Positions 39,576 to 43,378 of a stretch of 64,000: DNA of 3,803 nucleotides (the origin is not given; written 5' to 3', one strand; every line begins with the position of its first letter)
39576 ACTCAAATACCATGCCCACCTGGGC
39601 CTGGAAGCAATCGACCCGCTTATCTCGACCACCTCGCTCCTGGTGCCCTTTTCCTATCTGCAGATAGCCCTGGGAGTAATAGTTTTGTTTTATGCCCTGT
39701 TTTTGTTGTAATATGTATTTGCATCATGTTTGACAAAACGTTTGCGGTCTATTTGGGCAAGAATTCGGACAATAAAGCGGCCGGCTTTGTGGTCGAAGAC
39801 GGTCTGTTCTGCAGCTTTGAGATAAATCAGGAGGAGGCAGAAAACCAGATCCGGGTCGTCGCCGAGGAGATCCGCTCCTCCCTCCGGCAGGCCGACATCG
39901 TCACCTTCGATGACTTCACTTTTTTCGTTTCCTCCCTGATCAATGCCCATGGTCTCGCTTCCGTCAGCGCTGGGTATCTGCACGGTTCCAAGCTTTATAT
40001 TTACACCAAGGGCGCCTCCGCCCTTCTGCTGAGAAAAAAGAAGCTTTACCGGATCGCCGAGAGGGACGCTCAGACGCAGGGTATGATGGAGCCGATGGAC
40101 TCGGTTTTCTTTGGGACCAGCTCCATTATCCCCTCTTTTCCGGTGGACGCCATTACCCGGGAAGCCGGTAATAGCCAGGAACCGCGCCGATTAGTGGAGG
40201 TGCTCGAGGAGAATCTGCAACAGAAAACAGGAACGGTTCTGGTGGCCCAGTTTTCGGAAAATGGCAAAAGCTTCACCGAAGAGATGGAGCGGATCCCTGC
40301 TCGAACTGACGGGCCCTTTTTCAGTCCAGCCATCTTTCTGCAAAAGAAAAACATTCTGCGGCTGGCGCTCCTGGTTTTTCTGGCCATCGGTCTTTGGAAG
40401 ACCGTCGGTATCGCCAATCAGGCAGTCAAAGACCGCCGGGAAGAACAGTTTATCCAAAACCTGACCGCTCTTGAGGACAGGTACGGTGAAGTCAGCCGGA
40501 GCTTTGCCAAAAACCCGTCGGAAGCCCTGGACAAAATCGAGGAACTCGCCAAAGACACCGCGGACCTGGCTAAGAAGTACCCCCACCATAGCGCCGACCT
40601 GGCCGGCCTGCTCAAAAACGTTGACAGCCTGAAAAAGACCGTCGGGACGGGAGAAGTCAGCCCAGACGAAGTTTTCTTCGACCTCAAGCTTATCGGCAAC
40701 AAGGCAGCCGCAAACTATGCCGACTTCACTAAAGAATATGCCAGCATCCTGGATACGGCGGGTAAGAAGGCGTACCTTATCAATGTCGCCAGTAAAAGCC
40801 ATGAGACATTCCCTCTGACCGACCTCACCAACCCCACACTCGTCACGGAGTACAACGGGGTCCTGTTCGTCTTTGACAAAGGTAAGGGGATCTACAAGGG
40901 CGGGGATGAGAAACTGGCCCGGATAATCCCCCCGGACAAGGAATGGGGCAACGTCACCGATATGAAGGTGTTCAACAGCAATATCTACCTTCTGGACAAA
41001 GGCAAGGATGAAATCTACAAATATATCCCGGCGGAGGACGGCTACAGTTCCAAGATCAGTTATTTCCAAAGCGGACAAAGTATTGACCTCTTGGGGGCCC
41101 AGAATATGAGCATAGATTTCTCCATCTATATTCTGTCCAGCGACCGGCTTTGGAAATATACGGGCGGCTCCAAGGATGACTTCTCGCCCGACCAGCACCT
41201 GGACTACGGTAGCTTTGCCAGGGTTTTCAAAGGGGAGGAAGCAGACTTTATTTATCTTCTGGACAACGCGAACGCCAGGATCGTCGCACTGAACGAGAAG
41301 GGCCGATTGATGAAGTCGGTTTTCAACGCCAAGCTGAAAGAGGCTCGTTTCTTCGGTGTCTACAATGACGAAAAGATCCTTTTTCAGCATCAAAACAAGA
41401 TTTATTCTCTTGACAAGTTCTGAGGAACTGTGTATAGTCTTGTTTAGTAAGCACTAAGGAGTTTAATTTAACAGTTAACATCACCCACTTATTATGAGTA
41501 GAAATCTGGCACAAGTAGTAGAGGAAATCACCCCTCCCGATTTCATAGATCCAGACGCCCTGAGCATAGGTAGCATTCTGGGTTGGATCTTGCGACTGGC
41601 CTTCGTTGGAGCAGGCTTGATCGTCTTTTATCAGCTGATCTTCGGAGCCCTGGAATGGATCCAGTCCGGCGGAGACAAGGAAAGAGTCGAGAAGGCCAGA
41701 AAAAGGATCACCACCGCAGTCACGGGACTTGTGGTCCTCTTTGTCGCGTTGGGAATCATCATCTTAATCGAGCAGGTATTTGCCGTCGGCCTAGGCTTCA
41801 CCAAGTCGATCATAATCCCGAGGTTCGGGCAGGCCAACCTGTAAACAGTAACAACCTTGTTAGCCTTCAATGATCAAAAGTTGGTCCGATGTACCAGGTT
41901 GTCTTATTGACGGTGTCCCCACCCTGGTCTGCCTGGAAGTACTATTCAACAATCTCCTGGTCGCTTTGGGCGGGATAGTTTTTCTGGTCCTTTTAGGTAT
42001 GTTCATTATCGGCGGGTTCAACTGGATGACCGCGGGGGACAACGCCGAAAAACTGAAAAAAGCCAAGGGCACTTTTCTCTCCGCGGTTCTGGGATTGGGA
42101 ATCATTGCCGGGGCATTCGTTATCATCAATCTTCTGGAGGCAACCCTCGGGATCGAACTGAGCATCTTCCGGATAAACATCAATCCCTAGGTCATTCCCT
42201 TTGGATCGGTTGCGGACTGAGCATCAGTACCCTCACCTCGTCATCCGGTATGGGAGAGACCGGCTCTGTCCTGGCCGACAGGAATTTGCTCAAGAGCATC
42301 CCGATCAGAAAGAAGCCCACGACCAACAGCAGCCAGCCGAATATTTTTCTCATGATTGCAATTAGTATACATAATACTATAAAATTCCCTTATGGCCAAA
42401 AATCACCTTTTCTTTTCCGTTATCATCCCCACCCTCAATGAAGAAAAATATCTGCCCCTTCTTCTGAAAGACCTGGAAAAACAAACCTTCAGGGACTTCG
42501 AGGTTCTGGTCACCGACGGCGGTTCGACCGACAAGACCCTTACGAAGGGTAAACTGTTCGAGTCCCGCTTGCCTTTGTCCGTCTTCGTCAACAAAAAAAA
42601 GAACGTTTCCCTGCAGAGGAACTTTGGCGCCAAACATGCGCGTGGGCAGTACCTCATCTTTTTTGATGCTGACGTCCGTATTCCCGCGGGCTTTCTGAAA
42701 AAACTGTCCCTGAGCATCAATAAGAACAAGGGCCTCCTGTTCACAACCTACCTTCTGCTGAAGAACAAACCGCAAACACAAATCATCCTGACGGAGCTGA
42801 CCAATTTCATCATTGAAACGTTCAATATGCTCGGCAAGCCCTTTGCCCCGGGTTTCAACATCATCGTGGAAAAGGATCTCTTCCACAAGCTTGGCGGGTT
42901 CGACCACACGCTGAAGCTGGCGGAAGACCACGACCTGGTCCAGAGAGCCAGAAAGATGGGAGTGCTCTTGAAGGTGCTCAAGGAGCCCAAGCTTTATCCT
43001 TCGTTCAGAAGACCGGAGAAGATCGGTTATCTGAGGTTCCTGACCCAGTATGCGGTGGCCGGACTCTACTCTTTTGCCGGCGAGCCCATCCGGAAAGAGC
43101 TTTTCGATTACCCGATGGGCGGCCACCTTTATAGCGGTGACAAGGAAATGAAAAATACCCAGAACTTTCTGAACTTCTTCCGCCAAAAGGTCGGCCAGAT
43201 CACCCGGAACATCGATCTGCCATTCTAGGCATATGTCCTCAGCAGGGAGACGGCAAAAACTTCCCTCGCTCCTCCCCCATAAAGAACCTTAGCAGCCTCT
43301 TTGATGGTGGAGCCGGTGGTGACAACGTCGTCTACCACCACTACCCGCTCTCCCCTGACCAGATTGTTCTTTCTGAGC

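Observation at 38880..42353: Membrane-protein operon ending in a second pilin-like pair: candidate cell-surface module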

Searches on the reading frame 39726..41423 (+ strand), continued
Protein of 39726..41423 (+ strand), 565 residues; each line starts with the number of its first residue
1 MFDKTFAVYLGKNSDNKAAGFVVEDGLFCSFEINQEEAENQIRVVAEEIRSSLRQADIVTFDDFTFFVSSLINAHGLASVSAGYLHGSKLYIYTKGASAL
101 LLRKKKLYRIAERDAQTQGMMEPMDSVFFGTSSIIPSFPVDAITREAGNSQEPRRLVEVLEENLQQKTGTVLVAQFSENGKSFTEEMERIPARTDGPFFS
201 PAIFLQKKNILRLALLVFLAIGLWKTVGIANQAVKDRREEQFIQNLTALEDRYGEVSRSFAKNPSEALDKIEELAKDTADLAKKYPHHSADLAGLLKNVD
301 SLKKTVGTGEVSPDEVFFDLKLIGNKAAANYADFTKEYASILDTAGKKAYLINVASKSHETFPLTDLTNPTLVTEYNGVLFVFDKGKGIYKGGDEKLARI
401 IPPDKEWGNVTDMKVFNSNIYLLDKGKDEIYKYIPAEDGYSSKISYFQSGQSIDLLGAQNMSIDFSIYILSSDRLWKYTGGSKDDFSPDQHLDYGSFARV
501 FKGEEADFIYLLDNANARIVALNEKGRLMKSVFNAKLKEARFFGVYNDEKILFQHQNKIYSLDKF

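Call 34: find_related_loci(query=A4, collection=genome_contigs, flank=10000)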
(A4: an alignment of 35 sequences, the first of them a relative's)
Query A4 (565 aa) in genome_contigs; peptide patterns used: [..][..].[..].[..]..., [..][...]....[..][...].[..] (x = any residue, [..] = any of these).
209 stretches matched a pattern; 77 encode a relative of the query (tblastn E <= 1e-3); 77 distinct loci.
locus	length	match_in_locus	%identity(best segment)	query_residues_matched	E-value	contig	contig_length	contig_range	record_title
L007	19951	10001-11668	42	2-565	4e-139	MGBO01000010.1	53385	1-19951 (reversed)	MAG: Candidatus Roizmanbacteria bacterium RIFOXYC1_FULL_41_16 rifoxyc1_full_scaffold_316, whole genome shotgun sequence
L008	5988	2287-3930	38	3-565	2e-120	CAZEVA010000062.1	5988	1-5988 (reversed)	MAG TPA_asm: uncultured Gammaproteobacteria bacterium isolate SRP067234_co1_307 genome assembly, contig: k99_891697, who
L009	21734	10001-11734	29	1-563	2e-54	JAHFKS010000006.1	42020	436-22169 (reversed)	MAG: Candidatus Microgenomates bacterium isolate nzgw415 NODE_788_length_42021_cov_4.231790, whole genome shotgun sequen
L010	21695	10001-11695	29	1-553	1e-52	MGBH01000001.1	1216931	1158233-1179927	MAG: Candidatus Roizmanbacteria bacterium RIFOXYA2_FULL_38_14 RIFOXYA2_FULL_OP11_Roizmanbacteria_38_14, whole genome sho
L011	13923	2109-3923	27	1-563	5e-52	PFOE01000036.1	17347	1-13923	MAG: Candidatus Roizmanbacteria bacterium CG_4_10_14_0_2_um_filter_36_35 CG_4_10_14_0.2_scaffold_1937_c, whole genome sh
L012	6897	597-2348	28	1-563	8e-52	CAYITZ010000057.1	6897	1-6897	MAG TPA_asm: uncultured Gammaproteobacteria bacterium isolate ERP119705_co4_438 genome assembly, contig: NODE_11530_leng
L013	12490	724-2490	28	1-562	2e-51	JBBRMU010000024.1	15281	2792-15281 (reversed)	MAG: Patescibacteria group bacterium isolate La1_metabat2.071 LA1C_B2.071_k141_378083L_15281_cov_10.0000, whole genome s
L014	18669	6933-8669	27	6-562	2e-50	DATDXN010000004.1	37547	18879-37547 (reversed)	MAG TPA_asm: Patescibacteria group bacterium isolate SMAG_U8140 k141_1774474, whole genome shotgun sequence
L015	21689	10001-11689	29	1-563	3e-50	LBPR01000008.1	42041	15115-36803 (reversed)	MAG: Candidatus Roizmanbacteria bacterium GW2011_GWC2_34_23 UR56_C0008, whole genome shotgun sequence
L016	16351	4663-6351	28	1-563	7e-50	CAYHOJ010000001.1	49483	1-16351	MAG TPA_asm: uncultured Gammaproteobacteria bacterium isolate ERP119705_co15_489 genome assembly, contig: NODE_447_lengt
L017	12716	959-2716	28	1-563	7e-50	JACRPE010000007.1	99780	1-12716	MAG: Candidatus Roizmanbacteria bacterium isolate NC_groundwater_1979_Pr3_S-0.2um_40_30 scaffold_299161, whole genome sh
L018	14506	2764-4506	27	1-563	4e-49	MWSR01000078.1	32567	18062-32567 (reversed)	MAG: Microgenomates bacterium UTCPR1 contig_5516, whole genome shotgun sequence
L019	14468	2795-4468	27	1-549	5e-49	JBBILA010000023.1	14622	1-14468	MAG: Candidatus Microgenomates bacterium isolate SIS170217_bin_199 NODE_637_length_14622_cov_10.3575, whole genome shotg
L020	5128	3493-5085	27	9-487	2e-48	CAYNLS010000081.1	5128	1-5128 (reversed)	MAG TPA_asm: uncultured Gammaproteobacteria bacterium isolate SRP269290_co3_853 genome assembly, contig: NODE_24869_leng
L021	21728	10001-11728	28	1-565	9e-48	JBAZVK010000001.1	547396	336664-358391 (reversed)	MAG: Patescibacteria group bacterium isolate SO_2017_GW1_250 NODE_97_length_547396_cov_7.957007_OW334_2017, whole genome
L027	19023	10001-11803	25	7-562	4e-48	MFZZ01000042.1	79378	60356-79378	MAG: Candidatus Roizmanbacteria bacterium RIFCSPHIGHO2_12_FULL_38_13 rifcsphigho2_12_scaffold_718, whole genome shotgun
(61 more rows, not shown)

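Call 41: search_protein_families(library=pfam, proteins=[L027:6994-8217:+, L027:8230-8835:+, L027:11837-12388:+, L027:12394-12621:+, L027:12593-13225:+, L027:13263-14384:+, L027:14479-15507:+, L027:15581-16783:+, L027:16788-17087:+, L027:17194-18162:+], max_evalue=0.01)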
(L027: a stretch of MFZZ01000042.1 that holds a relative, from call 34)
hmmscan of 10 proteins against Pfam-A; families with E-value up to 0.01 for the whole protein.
L027:6994-8217:+ (407 aa): 1 family
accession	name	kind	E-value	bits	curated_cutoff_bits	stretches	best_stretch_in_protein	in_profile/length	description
PF09903.14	DUF2130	-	8.9e-56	189.5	26.7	1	147-391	2-252/255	Uncharacterized protein conserved in bacteria (DUF2130)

L027:8230-8835:+ (201 aa): 0 families

L027:11837-12388:+ (183 aa): 2 families
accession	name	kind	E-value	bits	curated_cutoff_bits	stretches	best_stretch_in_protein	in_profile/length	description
PF04542.20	Sigma70_r2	-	1.3e-17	63.8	24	1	24-90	1-69/71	Sigma-70 region 2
PF08281.18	Sigma70_r4_2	-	6.5e-07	29.4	25.7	1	123-173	2-52/54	Sigma-70, region 4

L027:12394-12621:+ (75 aa): 0 families

L027:12593-13225:+ (210 aa): 0 families

L027:13263-14384:+ (373 aa): 1 family
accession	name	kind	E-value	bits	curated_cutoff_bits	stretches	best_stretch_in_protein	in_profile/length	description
PF00368.23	HMG-CoA_red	-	4.2e-108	362.1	27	1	11-373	4-368/368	Hydroxymethylglutaryl-coenzyme A reductase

L027:14479-15507:+ (342 aa): 3 families
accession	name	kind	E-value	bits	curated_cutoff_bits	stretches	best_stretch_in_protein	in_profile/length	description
PF08541.16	ACP_syn_III_C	-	8.5e-08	32.7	26.6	1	218-306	1-89/90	3-Oxoacyl-[acyl-carrier-protein (ACP)] synthase III C terminal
PF01154.23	HMG_CoA_synt_N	-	0.0006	20.2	25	1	3-164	6-170/174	Hydroxymethylglutaryl-coenzyme A synthase N terminal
PF08545.16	ACP_syn_III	-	0.00063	20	24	1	106-166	1-64/80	3-Oxoacyl-[acyl-carrier-protein (ACP)] synthase III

L027:15581-16783:+ (400 aa): 5 families
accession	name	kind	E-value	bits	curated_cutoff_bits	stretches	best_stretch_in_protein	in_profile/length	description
PF22691.2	Thiolase_C_1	-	1.6e-38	132.1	28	1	257-399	5-143/144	Thiolase C-terminal domain-like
PF00108.29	Thiolase_N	-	3.5e-24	86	26.4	1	24-237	5-259/260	Thiolase, N-terminal domain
PF02803.24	Thiolase_C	-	1.3e-08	35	27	1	275-376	26-107/123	Thiolase, C-terminal domain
PF08545.16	ACP_syn_III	-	1.4e-06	28.6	24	1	96-133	3-40/80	3-Oxoacyl-[acyl-carrier-protein (ACP)] synthase III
PF00109.32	ketoacyl-synt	-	7e-05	23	20.8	1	81-133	155-207/252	Beta-ketoacyl synthase, N-terminal domain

L027:16788-17087:+ (99 aa): 1 family
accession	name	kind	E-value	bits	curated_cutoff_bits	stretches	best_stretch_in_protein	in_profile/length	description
PF01796.24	OB_ChsH2_C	-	1.3e-09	38.3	27.1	1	18-78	4-64/65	ChsH2, C-terminal OB-fold domain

L027:17194-18162:+ (322 aa): 2 families
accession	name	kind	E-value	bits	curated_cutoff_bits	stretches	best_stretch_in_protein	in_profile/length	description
PF00288.32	GHMP_kinases_N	-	5.9e-19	68.5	22.3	1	70-154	6-87/87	GHMP kinases N terminal domain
PF22700.2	MVD-like_N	-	0.00066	19.8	27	1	34-134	32-131/157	Diphosphomevalonate decarboxylase-like N-terminal domain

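Call 47: find_encoding_contigs(protein=P0053, flank=6000, max_places=1)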
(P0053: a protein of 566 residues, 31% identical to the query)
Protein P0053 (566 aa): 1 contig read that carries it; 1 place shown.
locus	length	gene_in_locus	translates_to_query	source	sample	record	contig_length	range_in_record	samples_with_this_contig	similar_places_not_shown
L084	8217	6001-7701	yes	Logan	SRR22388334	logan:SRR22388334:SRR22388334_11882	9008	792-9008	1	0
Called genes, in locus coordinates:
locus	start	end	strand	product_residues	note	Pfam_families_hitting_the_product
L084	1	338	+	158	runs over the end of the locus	PF02542:YgbB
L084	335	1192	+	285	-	PF00288:GHMP_kinases_N, PF08544:GHMP_kinases_C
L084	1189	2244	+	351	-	PF04551:GcpE, PF13378:MR_MLE_C (weak), PF26540:GcpE_C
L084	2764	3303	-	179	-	PF18895:T4SS_pilin (weak)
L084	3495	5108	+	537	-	PF08486:SpoIID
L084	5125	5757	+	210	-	-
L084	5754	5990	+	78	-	PF18901:DUF5657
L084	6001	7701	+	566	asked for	-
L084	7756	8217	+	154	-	?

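Call 48: find_encoding_contigs(protein=P0059, flank=6000, max_places=1)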
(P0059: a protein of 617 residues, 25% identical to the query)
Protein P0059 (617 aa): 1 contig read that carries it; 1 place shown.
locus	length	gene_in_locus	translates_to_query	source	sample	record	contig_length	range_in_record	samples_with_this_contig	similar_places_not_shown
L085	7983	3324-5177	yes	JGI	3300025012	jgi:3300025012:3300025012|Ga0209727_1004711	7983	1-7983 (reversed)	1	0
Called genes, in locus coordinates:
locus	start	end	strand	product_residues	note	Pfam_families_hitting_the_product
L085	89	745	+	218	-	PF08843:AbiEii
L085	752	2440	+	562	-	PF08486:SpoIID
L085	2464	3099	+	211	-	-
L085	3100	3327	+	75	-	PF18901:DUF5657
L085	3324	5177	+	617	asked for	-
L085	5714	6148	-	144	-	PF01668:SmpB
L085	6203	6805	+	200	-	PF18912:DZR_2 (weak)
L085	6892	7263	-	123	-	PF13392:HNH_3 (weak), PF01844:HNH (weak)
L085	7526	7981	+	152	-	?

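Call 49: find_encoding_contigs(protein=P0054, flank=6000, max_places=1)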
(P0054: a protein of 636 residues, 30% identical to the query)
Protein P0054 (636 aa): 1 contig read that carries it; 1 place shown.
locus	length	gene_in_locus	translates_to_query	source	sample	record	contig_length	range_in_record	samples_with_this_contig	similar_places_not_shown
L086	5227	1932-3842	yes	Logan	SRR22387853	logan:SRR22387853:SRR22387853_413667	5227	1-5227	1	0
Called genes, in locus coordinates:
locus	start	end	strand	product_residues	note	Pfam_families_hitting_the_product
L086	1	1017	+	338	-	?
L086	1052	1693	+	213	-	-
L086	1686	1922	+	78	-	PF18901:DUF5657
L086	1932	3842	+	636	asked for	-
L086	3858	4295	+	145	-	PF01668:SmpB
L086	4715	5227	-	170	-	?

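Call 87: search_protein_representatives(alignment_id=A1)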
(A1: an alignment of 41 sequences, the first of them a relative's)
Query: 41 sequences, 579 profile positions. Proteins with E-value up to 0.001 (for the whole library): 6829; up to 1e-10: 5786; up to 1e-30: 3257. The best 150 are listed.
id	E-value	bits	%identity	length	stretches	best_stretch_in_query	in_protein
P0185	1.6e-199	680.6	-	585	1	1-577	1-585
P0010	1.2e-196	671.1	-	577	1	1-577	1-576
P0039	1.8e-192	657.3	-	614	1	1-578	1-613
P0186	6.5e-192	655.5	-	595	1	1-577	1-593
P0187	6.8e-189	645.5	-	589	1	1-577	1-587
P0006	2.5e-187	640.3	-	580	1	2-579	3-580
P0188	1.2e-180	618.3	-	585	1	1-577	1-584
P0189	8.9e-180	615.4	-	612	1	1-577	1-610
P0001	3.5e-179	613.5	-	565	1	1-578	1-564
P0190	3.3e-178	610.2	-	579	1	1-577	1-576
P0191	3.5e-178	610.1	-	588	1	1-578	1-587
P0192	1.4e-177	608.2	-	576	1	1-576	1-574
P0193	3.0e-177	607.1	-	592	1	1-577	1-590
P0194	2.9e-176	603.8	-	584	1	1-576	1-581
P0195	4.1e-176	603.3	-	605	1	1-577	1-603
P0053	1.6e-151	522.2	-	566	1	2-579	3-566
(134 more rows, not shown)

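Call 91: search_protein_families(library=padloc, proteins=[window:39726-41423:+], max_evalue=0.1)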
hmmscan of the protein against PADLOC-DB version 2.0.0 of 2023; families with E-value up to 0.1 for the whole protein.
window:39726-41423:+ (565 aa): 0 families

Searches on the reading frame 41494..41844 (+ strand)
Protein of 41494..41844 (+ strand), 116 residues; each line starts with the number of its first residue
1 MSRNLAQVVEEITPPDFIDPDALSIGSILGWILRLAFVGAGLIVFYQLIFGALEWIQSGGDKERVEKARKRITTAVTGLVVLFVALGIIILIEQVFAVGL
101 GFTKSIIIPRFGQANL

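Call 3: search_protein_families(library=pfam, proteins=[window:41494-41844:+], max_evalue=1)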
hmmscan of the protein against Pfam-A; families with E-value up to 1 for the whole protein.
window:41494-41844:+ (116 aa): 3 families
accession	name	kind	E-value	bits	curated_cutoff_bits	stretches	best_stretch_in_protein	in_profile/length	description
PF18895.5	T4SS_pilin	-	1.1e-06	29.1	26.6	1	28-89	12-68/71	Type IV secretion system pilin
PF19865.4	DUF6338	-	0.12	12.4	26.5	1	28-88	36-98/205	Family of unknown function (DUF6338)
PF09813.14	Coa3_cc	-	0.13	12.4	27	1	63-88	3-28/48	Cytochrome c oxidase assembly factor 3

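Call 17: search_protein_families(library=ncbifam, proteins=[window:41494-41844:+], max_evalue=1)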
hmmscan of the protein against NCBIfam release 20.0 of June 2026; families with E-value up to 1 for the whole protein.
window:41494-41844:+ (116 aa): 2 families
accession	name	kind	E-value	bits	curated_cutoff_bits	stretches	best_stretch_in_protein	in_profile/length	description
NF045849.1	ICE_MMCAP2_0565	equivalog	0.00013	21.6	40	1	28-94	9-78/80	Mbov_0395 family pilin-like conjugal transfer protein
NF003155.0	PRK04125.1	equivalog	0.17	11.7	136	1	73-106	35-69/141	antiholin-like murein hydrolase modulator LrgA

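Call 91: search_protein_families(library=padloc, proteins=[window:41494-41844:+], max_evalue=0.1)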
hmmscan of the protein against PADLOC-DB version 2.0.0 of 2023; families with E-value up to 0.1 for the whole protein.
window:41494-41844:+ (116 aa): 0 families

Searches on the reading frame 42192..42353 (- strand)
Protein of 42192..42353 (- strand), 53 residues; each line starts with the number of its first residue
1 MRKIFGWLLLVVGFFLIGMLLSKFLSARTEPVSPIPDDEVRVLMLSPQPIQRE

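Call 3: search_protein_families(library=pfam, proteins=[window:42192-42353:-], max_evalue=1)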
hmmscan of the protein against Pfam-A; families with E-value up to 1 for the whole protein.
window:42192-42353:- (53 aa): 1 family
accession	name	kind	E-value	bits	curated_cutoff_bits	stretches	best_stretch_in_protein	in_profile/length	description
PF09548.15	Spore_III_AB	-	0.14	12.6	32.5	1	3-30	1-28/170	Stage III sporulation protein AB (spore_III_AB)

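Call 17: search_protein_families(library=ncbifam, proteins=[window:42192-42353:-], max_evalue=1)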
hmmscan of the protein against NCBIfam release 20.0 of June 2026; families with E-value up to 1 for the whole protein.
window:42192-42353:- (53 aa): 0 families

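Call 91: search_protein_families(library=padloc, proteins=[window:42192-42353:-], max_evalue=0.1)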
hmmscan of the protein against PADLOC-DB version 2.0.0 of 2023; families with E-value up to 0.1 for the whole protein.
window:42192-42353:- (53 aa): 0 families

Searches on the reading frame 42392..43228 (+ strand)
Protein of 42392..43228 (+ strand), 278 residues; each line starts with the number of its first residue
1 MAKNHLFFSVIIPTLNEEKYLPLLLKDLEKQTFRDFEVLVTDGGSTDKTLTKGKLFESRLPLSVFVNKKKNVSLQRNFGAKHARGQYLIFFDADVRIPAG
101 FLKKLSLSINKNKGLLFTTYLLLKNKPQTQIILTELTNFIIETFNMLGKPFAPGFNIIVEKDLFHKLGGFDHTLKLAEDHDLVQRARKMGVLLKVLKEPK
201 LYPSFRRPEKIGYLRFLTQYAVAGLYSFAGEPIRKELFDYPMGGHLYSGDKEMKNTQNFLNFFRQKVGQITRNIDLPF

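Call 3: search_protein_families(library=pfam, proteins=[window:42392-43228:+], max_evalue=1)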
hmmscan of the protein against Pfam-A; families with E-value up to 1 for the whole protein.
window:42392-43228:+ (278 aa): 6 families
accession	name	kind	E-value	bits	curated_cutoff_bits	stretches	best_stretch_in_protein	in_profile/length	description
PF00535.33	Glycos_transf_2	-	6.6e-23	81.9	23.3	1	9-166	1-166/168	Glycosyl transferase family 2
PF10111.15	Glyco_tranf_2_2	-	2.3e-12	47.4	27.3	1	9-195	1-208/276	Glycosyltransferase like family 2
PF13506.12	Glyco_transf_21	-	4e-09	36.6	21.7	1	64-207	13-158/174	Glycosyl transferase family 21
PF13632.12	Glyco_trans_2_3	-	0.01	16.1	27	1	88-198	2-118/198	Glycosyl transferase family group 2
PF13641.12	Glyco_tranf_2_3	-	0.064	13.7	27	1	8-197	3-205/230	Glycosyltransferase like family 2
PF02709.20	Glyco_transf_7C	-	0.23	11.6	23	1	156-197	23-66/78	N-terminal domain of galactosyltransferase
